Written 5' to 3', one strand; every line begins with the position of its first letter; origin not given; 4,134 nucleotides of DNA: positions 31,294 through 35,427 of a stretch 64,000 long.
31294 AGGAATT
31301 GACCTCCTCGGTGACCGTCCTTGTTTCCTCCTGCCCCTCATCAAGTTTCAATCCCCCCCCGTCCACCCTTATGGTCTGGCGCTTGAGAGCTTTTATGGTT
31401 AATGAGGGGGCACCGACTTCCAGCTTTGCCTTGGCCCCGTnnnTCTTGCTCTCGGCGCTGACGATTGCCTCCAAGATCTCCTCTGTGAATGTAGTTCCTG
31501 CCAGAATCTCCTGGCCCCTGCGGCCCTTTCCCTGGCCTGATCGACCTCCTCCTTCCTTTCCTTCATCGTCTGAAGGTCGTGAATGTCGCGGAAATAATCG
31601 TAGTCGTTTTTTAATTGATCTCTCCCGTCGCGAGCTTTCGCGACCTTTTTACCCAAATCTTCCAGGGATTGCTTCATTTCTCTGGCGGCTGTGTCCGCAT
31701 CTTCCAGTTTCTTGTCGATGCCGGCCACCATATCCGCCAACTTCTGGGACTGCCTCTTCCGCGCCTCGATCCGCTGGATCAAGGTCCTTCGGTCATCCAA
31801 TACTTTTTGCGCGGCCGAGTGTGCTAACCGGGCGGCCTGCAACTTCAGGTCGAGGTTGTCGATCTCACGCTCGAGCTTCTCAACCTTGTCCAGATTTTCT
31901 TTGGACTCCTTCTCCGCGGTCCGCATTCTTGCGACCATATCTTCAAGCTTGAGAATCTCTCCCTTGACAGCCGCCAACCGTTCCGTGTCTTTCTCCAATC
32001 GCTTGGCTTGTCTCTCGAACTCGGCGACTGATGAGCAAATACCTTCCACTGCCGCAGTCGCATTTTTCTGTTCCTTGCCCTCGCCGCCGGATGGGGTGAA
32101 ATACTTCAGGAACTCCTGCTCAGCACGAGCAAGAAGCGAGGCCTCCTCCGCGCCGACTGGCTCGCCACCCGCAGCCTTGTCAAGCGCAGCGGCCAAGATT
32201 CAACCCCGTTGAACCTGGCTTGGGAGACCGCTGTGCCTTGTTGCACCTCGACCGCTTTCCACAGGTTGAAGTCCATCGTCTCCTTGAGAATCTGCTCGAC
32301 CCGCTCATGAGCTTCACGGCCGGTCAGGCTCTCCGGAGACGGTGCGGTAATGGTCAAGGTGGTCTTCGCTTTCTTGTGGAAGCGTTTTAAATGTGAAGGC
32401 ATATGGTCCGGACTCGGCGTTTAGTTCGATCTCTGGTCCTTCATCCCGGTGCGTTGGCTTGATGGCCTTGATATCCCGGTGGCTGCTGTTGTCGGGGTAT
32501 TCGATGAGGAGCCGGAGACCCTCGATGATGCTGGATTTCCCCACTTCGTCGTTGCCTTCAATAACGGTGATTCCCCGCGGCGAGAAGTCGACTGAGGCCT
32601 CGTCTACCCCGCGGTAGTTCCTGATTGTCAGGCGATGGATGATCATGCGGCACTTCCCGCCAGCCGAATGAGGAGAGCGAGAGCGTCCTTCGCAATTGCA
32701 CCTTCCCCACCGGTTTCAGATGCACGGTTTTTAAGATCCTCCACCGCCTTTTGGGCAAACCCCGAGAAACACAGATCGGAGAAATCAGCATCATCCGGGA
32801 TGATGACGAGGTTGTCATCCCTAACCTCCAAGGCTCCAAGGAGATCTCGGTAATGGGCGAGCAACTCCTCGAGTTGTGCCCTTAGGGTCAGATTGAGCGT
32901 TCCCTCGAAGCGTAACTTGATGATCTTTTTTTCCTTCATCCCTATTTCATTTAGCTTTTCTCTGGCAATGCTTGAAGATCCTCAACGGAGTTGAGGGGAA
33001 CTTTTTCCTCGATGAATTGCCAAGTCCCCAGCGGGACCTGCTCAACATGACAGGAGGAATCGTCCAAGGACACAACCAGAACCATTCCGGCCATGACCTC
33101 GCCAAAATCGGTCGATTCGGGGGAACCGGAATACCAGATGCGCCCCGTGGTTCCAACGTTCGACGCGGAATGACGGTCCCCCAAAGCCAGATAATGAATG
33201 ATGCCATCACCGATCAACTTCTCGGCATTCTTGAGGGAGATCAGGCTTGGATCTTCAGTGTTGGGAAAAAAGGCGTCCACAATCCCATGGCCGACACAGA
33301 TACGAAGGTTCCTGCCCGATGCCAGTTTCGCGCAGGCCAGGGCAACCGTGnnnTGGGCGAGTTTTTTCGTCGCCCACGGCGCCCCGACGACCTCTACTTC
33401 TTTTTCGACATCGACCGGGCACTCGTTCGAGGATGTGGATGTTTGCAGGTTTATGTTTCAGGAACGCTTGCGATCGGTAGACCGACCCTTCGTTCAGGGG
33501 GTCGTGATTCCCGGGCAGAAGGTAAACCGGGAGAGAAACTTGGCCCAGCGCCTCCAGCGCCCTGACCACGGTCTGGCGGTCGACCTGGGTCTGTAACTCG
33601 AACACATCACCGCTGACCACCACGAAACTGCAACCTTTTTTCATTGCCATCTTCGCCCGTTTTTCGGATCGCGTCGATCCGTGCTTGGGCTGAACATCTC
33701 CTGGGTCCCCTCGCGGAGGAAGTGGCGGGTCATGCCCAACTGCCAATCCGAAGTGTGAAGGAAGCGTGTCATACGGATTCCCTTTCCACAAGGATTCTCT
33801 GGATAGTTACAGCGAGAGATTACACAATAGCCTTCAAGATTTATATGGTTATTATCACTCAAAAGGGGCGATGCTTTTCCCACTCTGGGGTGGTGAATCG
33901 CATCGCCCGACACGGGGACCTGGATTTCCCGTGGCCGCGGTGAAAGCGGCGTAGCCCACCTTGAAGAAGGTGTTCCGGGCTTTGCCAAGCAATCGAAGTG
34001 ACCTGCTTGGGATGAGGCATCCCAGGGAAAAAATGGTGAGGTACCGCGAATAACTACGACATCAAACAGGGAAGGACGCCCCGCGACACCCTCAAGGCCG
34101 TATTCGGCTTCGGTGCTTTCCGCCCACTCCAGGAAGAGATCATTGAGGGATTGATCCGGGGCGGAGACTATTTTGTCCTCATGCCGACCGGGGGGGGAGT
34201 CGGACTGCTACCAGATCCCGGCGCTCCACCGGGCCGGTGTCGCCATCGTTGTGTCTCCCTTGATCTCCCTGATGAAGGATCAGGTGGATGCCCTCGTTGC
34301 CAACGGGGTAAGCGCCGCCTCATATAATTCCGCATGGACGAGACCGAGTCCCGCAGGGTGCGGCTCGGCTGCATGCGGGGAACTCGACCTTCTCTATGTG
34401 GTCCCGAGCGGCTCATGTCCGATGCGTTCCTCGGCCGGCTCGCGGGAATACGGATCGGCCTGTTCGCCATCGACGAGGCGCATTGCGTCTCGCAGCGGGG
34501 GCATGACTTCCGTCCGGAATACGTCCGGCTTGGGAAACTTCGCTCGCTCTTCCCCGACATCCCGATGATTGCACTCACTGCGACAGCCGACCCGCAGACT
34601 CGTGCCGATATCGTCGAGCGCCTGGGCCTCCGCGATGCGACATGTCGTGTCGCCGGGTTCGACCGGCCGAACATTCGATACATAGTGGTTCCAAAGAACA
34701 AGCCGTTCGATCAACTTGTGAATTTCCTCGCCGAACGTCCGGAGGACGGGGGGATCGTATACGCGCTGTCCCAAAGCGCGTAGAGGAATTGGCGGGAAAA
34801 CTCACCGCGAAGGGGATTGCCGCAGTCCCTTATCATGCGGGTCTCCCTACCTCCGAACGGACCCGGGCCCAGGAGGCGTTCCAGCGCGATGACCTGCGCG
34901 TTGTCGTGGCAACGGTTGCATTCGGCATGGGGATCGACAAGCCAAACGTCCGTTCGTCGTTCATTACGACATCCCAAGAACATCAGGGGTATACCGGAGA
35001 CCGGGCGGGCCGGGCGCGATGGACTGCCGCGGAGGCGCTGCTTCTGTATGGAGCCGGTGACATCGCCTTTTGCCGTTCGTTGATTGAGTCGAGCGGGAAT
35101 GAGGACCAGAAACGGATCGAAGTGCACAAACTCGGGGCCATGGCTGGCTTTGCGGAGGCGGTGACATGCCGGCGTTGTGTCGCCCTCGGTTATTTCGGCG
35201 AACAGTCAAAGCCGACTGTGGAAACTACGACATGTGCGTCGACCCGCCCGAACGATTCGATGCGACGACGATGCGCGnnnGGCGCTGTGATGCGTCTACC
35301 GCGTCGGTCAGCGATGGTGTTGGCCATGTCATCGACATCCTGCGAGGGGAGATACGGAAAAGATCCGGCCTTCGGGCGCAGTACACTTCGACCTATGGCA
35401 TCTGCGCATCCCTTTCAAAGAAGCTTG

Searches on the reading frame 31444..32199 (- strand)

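Call 57: search_protein_families(library=pfam, proteins=[window:31444-32199:-], max_evalue=0.001)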
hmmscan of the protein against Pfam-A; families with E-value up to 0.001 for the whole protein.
window:31444-32199:- (252 aa): 1 family
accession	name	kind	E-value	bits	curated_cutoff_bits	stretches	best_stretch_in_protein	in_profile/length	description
PF13851.11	GAS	-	6.2e-05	22.9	32.3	0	42-148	54-155/200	Growth-arrest specific micro-tubule binding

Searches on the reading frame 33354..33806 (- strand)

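Call 85: search_protein_families(library=pfam, proteins=[window:33354-33806:-], max_evalue=0.001)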
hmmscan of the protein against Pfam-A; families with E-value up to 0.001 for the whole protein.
window:33354-33806:- (151 aa): 1 family
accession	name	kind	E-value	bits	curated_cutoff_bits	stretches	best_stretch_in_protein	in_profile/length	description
PF00149.33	Metallophos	-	5.7e-05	24.1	21.5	1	56-110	28-72/191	Calcineurin-like phosphoesterase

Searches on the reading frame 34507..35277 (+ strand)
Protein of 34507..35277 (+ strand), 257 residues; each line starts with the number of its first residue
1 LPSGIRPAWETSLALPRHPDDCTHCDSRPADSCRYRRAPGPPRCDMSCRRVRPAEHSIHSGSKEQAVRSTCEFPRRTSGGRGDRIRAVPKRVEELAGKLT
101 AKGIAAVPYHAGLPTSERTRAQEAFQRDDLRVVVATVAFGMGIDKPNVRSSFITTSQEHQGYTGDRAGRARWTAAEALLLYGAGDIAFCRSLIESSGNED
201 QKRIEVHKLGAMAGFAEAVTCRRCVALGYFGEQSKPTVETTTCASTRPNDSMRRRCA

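Call 85: search_protein_families(library=pfam, proteins=[window:34507-35277:+], max_evalue=0.001)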
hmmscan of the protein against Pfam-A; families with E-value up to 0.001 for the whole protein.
window:34507-35277:+ (257 aa): 2 families
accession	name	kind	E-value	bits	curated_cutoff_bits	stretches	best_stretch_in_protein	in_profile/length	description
PF16124.10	RecQ_Zn_bind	-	6.5e-11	43.2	25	1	184-243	2-59/66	RecQ zinc-binding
PF00271.37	Helicase_C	-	1.7e-08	35.1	23.5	1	92-160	25-96/110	Helicase conserved C-terminal domain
